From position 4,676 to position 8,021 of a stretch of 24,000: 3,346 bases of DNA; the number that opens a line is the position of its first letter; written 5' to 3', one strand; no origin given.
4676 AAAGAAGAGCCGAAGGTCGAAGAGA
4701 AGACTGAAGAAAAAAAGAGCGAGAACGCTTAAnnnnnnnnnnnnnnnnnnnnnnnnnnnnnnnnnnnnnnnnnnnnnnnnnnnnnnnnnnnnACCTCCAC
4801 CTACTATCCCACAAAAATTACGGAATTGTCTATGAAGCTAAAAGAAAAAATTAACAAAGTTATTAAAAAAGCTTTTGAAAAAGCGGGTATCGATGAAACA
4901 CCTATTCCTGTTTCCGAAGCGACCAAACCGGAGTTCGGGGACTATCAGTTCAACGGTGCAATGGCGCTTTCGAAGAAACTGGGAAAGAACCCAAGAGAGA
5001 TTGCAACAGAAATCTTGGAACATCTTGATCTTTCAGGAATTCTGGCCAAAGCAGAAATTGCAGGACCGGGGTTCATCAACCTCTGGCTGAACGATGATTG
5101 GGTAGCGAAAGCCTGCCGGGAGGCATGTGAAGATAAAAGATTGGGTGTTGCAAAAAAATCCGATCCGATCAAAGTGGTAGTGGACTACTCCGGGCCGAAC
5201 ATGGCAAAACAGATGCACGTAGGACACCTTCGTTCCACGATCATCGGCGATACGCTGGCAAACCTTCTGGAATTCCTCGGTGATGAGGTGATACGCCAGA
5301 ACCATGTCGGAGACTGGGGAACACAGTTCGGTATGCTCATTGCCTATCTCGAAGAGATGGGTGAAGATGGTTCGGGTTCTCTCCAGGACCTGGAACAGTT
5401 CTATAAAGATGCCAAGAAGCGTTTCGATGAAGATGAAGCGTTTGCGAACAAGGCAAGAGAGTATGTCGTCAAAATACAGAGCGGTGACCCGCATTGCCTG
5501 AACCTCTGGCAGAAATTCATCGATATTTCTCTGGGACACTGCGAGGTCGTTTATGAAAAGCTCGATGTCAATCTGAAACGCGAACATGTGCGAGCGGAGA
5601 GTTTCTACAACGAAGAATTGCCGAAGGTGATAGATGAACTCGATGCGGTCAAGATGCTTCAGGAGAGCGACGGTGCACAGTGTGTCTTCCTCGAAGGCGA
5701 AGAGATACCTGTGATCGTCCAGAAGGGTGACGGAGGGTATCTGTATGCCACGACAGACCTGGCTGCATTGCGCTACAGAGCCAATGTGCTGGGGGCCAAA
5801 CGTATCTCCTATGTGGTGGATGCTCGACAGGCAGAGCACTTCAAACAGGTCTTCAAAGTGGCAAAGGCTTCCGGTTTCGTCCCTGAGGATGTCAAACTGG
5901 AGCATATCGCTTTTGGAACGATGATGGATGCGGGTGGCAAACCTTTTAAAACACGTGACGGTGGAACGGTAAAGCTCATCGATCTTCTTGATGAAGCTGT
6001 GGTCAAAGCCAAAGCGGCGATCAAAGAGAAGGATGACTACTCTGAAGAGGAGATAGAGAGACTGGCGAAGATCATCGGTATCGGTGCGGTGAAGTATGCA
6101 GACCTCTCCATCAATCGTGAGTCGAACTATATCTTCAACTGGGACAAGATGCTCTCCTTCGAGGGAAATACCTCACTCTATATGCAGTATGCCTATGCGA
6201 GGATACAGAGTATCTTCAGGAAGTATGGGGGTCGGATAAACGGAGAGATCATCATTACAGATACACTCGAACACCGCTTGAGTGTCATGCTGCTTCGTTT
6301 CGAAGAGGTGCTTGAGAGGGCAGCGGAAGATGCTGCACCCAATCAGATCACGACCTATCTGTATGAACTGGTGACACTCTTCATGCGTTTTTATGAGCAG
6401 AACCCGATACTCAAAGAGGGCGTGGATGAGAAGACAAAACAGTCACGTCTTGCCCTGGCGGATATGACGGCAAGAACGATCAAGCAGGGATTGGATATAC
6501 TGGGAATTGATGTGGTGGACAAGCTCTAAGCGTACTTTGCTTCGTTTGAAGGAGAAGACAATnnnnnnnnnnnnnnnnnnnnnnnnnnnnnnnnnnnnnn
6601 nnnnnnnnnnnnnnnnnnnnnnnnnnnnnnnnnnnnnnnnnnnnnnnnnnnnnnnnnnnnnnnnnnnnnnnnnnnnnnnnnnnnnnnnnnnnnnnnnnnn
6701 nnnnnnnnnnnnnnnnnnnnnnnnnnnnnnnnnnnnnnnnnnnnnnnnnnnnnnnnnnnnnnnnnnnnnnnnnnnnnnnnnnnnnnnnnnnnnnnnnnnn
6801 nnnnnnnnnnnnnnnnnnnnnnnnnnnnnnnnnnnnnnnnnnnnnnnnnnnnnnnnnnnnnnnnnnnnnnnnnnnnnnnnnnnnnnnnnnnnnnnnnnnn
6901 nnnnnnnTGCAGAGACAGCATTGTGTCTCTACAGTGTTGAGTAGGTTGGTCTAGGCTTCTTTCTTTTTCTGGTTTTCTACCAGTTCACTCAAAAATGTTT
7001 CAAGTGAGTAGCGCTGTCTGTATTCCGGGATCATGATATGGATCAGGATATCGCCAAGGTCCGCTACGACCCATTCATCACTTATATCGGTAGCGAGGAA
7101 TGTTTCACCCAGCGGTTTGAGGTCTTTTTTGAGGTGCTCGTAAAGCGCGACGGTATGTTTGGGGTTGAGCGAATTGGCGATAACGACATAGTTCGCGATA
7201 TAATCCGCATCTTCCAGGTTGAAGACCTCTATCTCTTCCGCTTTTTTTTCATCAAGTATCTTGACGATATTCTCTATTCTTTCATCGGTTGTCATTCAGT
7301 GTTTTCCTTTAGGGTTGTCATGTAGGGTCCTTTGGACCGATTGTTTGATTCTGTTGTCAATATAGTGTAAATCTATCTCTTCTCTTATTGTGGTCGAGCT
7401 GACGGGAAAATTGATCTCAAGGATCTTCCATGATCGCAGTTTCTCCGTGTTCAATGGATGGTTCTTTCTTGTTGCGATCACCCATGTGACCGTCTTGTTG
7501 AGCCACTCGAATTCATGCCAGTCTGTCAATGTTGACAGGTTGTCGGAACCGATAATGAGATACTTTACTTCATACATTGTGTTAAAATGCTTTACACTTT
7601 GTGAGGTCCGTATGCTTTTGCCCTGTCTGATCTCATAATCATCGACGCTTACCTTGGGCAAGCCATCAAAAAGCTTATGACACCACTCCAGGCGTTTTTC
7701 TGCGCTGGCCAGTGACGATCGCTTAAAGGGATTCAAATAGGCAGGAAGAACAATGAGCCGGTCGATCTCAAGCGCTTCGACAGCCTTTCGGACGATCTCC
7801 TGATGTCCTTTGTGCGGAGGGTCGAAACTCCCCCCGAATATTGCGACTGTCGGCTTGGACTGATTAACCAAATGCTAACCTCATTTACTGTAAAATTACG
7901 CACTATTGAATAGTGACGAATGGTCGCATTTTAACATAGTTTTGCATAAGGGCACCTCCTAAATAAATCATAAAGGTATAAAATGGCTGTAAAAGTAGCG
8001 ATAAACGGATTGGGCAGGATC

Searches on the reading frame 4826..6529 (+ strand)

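Call 48: search_protein_families(library=pfam, proteins=[window:4826-6529:+], max_evalue=0.00001)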
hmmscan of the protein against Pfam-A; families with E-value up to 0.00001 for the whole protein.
window:4826-6529:+ (567 aa): 3 families
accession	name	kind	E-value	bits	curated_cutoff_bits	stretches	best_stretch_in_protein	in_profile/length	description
PF00750.26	tRNA-synt_1d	-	4.9e-126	420.8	23.3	1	106-439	11-349/349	tRNA synthetases class I (R), catalytic domain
PF05746.21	DALR_1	-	1.7e-30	105.9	22.3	1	453-567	1-117/117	DALR anticodon binding domain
PF03485.21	Arg_tRNA_synt_N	-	1.1e-25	90.5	21.5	1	4-87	2-84/85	Arginyl tRNA synthetase N terminal domain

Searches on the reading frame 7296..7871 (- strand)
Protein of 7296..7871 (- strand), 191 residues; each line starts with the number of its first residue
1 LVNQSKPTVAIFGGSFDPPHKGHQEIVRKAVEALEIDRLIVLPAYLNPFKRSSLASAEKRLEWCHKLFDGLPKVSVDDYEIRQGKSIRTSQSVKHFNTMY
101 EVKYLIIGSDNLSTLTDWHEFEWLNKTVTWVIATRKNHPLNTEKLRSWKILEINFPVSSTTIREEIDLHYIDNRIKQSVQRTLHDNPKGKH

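Call 48: search_protein_families(library=pfam, proteins=[window:7296-7871:-], max_evalue=0.00001)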
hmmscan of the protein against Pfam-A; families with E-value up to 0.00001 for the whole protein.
window:7296-7871:- (191 aa): 1 family
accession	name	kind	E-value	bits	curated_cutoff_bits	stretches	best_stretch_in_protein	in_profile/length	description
PF01467.32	CTP_transf_like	-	1.4e-20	74.3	21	1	11-164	1-132/133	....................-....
